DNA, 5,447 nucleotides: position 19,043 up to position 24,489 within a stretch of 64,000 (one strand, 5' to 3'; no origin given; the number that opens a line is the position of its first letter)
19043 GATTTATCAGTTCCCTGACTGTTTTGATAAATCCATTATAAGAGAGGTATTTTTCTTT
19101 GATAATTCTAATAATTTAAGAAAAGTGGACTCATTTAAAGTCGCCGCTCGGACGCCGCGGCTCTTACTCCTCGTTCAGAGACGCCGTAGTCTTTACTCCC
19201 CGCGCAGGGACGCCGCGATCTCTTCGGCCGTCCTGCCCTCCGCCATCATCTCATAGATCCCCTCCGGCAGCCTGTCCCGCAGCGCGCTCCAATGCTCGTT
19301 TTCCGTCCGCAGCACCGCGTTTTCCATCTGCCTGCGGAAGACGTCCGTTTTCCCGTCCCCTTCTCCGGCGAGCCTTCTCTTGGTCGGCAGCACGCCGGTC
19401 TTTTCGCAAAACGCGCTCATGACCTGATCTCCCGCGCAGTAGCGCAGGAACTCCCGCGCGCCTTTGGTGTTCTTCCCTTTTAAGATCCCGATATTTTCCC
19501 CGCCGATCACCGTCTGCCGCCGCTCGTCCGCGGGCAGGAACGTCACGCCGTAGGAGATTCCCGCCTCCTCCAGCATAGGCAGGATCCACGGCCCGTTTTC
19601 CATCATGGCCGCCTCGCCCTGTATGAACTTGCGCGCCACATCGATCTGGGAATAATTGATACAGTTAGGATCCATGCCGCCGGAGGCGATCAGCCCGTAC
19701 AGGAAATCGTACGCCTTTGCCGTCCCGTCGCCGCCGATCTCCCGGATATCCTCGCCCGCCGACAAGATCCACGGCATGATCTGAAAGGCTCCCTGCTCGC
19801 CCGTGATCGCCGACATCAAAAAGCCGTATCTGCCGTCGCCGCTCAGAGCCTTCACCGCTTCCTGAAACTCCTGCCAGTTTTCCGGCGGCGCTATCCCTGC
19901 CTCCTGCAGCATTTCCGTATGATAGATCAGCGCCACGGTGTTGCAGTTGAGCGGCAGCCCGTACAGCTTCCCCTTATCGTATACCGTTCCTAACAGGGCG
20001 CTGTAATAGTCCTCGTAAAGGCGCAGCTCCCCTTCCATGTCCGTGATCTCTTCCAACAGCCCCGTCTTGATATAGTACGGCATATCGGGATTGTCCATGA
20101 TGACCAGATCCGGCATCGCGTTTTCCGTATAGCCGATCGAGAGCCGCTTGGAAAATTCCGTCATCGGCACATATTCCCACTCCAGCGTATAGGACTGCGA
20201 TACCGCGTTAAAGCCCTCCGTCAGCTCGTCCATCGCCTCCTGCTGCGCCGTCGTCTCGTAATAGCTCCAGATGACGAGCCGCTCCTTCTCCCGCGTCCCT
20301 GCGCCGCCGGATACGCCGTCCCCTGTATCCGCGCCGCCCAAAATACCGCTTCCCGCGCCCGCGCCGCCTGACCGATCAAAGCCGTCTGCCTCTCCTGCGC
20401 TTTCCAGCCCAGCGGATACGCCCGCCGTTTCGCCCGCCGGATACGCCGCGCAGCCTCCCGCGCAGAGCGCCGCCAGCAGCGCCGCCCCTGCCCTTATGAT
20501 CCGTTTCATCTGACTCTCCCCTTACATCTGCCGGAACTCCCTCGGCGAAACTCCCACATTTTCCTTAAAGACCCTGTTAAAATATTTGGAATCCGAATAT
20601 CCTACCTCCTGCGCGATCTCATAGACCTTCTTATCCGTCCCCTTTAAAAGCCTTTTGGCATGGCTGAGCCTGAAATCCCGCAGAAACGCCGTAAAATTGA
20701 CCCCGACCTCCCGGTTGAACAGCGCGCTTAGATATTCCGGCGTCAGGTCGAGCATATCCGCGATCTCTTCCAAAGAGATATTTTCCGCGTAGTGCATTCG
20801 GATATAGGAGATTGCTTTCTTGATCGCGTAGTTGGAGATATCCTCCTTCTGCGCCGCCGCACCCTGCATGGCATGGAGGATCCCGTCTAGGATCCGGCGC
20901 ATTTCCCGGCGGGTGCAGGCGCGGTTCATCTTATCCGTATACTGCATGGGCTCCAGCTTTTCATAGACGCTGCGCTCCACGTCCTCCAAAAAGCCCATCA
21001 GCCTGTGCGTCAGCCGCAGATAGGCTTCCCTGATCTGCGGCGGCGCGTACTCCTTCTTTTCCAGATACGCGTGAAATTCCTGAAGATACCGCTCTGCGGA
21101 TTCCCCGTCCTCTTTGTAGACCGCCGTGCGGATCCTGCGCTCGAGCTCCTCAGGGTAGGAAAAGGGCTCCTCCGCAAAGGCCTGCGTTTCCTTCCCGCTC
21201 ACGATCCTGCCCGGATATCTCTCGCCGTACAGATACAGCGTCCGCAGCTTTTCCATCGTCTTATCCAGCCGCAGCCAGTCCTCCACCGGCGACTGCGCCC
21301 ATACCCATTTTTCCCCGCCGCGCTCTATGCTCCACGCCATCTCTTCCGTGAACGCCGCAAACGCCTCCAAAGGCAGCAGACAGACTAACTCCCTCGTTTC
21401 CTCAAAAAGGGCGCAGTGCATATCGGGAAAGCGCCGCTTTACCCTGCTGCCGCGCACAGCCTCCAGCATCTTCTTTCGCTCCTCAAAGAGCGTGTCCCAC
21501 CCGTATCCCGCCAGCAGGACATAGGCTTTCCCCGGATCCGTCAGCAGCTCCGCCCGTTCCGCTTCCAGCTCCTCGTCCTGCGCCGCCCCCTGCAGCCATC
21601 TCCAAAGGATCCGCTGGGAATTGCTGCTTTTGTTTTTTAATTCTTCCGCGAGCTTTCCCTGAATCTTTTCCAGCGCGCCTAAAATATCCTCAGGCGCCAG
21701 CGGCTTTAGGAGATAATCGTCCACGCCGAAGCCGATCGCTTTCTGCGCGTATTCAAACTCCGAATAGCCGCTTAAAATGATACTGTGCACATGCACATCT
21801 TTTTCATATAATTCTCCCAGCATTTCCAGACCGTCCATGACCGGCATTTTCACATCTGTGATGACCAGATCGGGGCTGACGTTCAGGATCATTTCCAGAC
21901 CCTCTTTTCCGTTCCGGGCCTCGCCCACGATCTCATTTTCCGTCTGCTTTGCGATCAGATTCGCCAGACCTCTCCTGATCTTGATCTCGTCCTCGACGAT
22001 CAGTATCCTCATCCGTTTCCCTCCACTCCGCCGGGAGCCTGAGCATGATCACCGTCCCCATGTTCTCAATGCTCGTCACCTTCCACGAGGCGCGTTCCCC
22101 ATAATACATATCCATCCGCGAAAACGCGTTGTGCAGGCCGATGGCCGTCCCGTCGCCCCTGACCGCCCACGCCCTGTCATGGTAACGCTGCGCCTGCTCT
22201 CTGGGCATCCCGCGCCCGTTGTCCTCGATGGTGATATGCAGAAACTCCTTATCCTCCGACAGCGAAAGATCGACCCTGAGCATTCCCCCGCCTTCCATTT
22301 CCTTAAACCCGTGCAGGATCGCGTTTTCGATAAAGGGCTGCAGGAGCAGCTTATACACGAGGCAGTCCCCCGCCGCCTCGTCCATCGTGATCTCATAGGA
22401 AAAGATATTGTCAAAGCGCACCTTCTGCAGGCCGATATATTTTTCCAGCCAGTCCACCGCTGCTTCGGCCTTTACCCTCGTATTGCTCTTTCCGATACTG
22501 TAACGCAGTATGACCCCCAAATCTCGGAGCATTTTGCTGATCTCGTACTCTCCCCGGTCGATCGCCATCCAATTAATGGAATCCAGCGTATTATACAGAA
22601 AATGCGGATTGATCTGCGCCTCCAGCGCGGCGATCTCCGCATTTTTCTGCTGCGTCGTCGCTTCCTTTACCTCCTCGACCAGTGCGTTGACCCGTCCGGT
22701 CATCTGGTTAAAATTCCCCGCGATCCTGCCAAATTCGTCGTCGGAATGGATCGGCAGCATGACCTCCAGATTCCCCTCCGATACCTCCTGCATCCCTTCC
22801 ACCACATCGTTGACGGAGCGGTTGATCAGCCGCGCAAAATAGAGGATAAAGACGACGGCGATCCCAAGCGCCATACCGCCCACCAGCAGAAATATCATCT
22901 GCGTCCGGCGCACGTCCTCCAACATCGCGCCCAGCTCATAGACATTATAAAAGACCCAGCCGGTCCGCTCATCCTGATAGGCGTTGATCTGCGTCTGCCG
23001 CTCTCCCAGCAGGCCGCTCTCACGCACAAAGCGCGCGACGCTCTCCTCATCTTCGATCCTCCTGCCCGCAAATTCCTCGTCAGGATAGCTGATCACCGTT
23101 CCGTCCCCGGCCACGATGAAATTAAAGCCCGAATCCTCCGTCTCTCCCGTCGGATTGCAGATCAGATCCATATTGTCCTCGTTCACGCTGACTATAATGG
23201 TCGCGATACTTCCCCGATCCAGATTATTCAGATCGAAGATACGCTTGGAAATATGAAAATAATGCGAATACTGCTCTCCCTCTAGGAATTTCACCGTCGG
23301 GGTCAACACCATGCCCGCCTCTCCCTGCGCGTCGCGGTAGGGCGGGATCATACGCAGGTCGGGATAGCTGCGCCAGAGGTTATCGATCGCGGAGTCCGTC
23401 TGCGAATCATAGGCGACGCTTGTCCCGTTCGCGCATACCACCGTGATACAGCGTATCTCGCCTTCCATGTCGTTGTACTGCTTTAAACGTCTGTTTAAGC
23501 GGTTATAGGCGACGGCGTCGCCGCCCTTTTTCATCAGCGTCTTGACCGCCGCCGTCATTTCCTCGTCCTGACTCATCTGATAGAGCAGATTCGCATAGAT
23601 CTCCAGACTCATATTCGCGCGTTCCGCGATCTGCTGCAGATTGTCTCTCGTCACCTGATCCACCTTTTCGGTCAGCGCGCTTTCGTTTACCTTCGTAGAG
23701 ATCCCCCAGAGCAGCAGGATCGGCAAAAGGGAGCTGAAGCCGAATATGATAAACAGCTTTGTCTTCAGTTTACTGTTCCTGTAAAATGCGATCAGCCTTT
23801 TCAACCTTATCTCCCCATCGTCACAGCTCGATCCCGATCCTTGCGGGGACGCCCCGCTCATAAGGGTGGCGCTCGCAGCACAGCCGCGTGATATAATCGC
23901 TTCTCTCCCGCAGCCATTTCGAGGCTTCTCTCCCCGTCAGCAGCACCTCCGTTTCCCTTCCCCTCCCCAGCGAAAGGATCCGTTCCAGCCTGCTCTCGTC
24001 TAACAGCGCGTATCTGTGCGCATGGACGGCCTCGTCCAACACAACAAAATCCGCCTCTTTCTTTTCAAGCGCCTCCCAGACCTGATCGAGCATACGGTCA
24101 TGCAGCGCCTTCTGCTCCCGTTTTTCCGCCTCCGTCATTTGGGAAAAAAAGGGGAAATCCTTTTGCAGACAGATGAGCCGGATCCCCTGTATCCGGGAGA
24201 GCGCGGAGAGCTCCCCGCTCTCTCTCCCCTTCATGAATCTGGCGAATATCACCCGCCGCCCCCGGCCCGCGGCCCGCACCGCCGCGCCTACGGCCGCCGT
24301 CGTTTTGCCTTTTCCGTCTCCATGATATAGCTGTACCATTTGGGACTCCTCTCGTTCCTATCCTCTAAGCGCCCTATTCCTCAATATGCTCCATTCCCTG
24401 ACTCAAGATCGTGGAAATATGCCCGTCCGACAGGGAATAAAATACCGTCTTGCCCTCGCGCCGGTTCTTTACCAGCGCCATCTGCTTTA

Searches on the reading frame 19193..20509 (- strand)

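Call 7: search_protein_families(library=pfam, proteins=[window:19193-20509:-], max_evalue=0.001)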
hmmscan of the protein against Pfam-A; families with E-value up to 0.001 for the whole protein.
window:19193-20509:- (438 aa): 3 families
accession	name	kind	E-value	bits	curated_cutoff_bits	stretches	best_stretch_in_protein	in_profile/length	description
PF13416.11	SBP_bac_8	-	1.5e-33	117.3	27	1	100-377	6-262/279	Bacterial extracellular solute-binding protein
PF01547.30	SBP_bac_1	-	2.6e-27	97.1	26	1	90-363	7-305/307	Bacterial extracellular solute-binding protein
PF13343.11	SBP_bac_6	-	6.7e-06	26.2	24.6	0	131-215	2-86/245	Bacterial extracellular solute-binding protein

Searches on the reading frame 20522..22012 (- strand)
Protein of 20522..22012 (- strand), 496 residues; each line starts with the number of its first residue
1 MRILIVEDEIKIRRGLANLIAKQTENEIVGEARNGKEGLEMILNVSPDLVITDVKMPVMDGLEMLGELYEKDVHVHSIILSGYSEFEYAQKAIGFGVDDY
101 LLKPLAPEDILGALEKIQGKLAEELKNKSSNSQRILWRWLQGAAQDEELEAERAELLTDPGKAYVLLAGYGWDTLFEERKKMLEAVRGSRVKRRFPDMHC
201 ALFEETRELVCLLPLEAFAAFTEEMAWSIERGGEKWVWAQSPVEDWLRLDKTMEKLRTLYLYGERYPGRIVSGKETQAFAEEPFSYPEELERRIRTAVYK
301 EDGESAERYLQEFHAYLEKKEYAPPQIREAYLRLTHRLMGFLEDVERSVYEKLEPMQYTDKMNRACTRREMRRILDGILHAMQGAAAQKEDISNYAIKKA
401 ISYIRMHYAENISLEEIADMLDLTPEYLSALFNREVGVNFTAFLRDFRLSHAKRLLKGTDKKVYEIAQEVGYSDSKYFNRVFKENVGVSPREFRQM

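Call 7: search_protein_families(library=pfam, proteins=[window:20522-22012:-], max_evalue=0.001)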
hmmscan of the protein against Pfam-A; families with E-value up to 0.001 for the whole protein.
window:20522-22012:- (496 aa): 3 families
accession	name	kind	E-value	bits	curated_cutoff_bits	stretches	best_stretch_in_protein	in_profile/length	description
PF00072.30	Response_reg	-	9.6e-26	90.6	30.2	1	3-114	1-110/111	Response regulator receiver domain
PF12833.13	HTH_18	-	3.9e-23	82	33.6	1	417-495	1-79/80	Helix-turn-helix domain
PF00165.29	HTH_AraC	-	2.6e-14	53.3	26.6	1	458-495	6-42/42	Bacterial regulatory helix-turn-helix proteins, AraC family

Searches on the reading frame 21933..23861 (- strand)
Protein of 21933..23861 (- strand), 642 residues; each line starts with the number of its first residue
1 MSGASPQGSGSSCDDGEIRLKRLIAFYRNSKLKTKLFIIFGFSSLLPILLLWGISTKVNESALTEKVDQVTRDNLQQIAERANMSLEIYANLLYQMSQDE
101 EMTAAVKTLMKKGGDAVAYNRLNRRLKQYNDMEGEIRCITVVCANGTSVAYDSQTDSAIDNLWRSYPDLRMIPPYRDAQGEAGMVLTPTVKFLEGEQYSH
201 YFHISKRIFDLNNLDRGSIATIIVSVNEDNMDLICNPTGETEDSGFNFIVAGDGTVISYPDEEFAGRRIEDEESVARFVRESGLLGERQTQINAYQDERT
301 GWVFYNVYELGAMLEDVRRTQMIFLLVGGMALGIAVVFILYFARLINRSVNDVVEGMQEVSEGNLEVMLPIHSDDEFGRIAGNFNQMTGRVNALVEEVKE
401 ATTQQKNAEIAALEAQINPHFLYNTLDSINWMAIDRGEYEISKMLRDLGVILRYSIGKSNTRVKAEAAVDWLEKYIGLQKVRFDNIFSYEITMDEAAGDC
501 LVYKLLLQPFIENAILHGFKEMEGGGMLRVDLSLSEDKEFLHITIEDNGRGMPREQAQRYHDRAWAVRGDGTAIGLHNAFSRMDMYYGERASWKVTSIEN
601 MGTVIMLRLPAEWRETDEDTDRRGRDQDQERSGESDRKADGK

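Call 7: search_protein_families(library=pfam, proteins=[window:21933-23861:-], max_evalue=0.001)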
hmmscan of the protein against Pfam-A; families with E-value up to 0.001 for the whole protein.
window:21933-23861:- (642 aa): 4 families
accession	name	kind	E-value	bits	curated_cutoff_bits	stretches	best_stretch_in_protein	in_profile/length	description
PF06580.19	His_kinase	-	1.2e-22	80.3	25.2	1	408-485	1-79/81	Histidine kinase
PF00672.30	HAMP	-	4.2e-13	49.8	25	1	342-392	2-52/53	HAMP domain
PF02518.31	HATPase_c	-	1.6e-10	41.8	26.4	1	506-611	9-109/111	Histidine kinase-, DNA gyrase B-, and HSP90-like ATPase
PF02743.24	dCache_1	-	3.5e-10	40.3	45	1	62-274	2-205/240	Cache domain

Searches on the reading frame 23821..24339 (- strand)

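Call 7: search_protein_families(library=pfam, proteins=[window:23821-24339:-], max_evalue=0.001)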
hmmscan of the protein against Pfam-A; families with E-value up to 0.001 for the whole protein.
window:23821-24339:- (172 aa): 1 family
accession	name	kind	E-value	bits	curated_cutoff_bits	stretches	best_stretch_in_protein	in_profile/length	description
PF02572.21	CobA_CobO_BtuR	-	1.9e-47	162.1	25.7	1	1-171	4-171/172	ATP:corrinoid adenosyltransferase BtuR/CobO/CobP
